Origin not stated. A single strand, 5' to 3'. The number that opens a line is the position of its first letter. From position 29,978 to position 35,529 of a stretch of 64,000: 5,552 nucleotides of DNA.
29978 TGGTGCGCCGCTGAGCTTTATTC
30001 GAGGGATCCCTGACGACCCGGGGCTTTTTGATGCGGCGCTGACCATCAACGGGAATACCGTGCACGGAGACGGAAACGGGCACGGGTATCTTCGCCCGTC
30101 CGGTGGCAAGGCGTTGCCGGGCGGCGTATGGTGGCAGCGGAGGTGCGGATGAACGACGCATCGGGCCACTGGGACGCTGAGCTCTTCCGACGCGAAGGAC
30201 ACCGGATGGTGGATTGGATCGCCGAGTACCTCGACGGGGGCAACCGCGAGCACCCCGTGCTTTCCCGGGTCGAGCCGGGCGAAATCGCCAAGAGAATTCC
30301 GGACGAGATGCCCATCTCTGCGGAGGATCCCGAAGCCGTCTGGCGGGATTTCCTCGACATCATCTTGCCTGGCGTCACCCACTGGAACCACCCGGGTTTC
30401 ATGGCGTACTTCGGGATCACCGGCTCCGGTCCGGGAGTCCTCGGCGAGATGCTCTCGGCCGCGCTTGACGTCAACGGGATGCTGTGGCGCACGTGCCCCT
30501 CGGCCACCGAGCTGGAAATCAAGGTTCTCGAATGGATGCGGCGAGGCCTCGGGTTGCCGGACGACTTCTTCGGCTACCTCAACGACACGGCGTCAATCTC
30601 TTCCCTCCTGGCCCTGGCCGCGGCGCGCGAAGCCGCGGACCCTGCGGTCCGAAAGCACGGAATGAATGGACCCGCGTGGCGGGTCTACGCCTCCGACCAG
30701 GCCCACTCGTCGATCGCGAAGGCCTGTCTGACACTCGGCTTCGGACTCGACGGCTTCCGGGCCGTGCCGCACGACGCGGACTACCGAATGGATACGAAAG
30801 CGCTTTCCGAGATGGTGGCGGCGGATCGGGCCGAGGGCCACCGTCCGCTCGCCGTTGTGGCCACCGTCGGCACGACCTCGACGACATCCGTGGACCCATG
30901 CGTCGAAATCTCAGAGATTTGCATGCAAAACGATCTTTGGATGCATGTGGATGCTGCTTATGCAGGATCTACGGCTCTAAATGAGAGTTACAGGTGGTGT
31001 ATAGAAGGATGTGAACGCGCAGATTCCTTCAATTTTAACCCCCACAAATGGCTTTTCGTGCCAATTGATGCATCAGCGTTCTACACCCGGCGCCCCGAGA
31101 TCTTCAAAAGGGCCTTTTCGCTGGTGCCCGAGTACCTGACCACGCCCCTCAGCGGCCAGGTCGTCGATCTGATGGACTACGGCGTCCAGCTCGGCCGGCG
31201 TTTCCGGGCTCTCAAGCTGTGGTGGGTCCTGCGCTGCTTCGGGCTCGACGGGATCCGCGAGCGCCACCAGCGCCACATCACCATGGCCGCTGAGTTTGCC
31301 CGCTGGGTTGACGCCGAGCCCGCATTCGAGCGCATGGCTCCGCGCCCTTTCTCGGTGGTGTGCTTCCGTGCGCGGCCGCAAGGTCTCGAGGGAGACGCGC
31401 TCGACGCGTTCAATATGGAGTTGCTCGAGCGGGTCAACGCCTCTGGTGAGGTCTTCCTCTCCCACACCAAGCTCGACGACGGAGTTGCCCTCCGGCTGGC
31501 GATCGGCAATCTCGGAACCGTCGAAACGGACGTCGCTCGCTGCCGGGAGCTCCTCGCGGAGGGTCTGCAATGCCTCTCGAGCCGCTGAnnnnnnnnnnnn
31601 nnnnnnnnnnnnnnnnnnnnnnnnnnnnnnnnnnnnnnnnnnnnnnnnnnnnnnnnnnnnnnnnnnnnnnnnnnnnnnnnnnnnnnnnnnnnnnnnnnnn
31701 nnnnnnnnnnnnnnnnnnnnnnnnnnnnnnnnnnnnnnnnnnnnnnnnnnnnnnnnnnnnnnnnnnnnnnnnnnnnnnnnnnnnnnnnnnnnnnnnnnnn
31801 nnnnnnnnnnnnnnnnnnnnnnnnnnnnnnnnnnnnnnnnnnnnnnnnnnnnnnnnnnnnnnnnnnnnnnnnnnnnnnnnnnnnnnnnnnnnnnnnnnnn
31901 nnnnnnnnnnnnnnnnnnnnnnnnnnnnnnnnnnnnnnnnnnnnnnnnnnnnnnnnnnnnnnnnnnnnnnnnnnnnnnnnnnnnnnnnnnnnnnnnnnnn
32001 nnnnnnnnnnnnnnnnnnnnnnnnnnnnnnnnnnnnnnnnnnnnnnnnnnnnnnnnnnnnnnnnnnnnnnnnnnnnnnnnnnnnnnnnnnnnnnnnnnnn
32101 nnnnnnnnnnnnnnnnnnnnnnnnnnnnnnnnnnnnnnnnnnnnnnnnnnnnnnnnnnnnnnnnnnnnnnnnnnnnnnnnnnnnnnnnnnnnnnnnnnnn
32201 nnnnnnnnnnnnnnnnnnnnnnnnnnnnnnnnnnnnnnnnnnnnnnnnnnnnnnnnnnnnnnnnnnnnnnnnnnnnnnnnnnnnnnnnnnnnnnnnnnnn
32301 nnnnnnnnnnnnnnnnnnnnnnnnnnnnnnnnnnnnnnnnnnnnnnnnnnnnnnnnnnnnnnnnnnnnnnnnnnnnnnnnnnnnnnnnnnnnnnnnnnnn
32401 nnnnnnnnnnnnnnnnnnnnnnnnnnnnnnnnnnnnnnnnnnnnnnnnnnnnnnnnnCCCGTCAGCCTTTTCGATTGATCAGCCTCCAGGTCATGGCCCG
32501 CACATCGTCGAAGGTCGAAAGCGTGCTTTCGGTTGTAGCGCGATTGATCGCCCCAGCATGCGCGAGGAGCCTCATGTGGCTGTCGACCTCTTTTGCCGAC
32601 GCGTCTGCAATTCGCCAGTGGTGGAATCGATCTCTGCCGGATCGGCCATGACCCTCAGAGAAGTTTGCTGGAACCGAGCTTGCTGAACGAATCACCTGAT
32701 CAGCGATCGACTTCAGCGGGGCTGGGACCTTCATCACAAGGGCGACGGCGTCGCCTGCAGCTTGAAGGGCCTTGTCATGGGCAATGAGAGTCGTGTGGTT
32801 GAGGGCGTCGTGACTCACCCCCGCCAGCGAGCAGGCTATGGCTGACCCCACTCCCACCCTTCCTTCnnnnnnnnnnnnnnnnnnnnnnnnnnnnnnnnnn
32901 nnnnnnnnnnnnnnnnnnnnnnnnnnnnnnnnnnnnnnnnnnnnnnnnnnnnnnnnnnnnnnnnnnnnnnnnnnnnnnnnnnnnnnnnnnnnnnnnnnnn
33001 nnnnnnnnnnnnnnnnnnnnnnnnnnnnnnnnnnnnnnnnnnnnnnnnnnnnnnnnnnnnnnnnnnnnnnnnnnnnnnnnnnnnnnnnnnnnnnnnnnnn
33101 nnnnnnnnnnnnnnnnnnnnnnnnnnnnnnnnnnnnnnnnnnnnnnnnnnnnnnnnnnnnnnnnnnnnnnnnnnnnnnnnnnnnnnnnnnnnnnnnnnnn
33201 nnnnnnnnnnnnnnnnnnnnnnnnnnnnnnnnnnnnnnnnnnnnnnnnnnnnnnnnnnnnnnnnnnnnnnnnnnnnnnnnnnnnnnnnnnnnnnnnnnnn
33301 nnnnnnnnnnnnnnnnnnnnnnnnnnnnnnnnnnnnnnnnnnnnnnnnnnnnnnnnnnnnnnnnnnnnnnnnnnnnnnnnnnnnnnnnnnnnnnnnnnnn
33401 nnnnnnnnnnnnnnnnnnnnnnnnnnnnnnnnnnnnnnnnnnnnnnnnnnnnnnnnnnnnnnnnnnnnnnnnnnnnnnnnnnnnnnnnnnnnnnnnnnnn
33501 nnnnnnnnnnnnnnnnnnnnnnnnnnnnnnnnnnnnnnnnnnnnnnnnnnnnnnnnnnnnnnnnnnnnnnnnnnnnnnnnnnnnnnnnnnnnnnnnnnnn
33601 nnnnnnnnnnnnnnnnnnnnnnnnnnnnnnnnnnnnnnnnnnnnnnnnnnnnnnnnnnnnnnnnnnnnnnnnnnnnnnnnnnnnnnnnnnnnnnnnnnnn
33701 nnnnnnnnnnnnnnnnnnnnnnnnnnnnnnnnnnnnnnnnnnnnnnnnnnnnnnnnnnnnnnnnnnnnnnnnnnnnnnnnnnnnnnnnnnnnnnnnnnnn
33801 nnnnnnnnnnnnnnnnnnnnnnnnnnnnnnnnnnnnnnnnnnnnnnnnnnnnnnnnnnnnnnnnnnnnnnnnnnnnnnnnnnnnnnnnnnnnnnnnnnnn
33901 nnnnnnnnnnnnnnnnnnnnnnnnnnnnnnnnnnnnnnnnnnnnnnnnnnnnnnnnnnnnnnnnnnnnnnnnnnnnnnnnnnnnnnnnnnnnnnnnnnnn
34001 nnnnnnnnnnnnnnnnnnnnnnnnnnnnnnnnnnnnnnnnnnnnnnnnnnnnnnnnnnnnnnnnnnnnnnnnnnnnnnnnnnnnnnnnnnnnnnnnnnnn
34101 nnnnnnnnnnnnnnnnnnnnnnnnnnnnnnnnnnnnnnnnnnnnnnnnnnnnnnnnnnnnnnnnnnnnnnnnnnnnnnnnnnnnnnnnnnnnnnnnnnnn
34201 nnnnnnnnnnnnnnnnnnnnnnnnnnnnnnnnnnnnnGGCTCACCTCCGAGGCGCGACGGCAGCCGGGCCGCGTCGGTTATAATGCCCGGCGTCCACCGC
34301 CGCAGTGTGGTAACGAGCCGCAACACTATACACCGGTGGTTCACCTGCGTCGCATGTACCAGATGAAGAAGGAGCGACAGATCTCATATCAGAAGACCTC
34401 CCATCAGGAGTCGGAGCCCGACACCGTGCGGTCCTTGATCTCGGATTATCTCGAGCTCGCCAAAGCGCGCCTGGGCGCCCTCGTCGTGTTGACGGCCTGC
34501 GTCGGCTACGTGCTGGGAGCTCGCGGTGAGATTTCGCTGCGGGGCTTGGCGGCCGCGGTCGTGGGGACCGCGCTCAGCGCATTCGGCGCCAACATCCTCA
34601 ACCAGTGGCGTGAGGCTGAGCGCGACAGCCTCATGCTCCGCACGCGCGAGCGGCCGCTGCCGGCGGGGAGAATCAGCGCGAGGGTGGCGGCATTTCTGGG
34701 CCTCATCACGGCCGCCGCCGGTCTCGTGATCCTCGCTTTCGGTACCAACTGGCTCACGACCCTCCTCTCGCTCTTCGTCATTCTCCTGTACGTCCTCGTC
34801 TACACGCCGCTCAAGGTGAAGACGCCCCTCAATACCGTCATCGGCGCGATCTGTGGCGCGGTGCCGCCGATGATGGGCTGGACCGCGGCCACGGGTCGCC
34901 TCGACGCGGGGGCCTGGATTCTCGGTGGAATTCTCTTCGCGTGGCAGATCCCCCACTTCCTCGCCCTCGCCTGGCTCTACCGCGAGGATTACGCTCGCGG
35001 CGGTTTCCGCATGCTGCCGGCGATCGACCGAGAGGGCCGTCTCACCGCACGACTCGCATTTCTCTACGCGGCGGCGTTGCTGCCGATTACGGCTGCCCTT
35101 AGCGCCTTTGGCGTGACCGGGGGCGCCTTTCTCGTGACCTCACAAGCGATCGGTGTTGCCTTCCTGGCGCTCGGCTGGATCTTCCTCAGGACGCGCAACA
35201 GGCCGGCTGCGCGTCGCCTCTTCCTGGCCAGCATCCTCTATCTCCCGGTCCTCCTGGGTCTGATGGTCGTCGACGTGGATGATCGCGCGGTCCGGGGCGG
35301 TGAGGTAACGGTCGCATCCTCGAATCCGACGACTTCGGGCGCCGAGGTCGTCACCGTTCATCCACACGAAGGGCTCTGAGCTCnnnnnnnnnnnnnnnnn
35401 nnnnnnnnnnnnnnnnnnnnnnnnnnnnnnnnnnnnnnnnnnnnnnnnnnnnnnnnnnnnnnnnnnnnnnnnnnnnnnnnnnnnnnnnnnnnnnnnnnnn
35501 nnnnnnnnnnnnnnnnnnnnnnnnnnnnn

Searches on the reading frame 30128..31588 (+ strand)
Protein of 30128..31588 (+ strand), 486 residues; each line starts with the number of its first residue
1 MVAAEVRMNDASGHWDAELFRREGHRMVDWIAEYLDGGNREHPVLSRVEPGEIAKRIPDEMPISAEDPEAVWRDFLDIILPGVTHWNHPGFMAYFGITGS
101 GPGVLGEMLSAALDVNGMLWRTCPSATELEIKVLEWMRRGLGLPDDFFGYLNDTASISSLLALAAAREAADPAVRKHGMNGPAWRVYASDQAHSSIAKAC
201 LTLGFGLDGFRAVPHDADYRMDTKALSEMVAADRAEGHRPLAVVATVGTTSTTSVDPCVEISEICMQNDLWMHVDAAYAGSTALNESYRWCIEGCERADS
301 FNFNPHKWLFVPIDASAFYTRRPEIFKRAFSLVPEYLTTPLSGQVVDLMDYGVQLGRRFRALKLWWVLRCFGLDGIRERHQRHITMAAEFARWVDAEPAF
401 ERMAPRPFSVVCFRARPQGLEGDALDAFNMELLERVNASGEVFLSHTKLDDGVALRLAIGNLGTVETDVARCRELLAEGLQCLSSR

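Call 43: search_protein_families(library=pfam, max_evalue=0.00001, proteins=[window:30128-31588:+])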
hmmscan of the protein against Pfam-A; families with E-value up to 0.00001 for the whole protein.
window:30128-31588:+ (486 aa): 1 family
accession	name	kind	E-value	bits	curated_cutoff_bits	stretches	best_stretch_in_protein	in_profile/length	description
PF00282.25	Pyridoxal_deC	-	1.6e-89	300.7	27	1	50-415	1-374/375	Pyridoxal-dependent decarboxylase conserved domain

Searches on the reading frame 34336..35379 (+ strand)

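Call 43: search_protein_families(library=pfam, max_evalue=0.00001, proteins=[window:34336-35379:+])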
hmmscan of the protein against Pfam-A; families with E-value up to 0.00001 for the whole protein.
window:34336-35379:+ (347 aa): 1 family
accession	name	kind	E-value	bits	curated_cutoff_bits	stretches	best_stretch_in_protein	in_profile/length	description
PF01040.23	UbiA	-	1.9e-56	191.6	34.2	1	50-298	1-248/250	UbiA prenyltransferase family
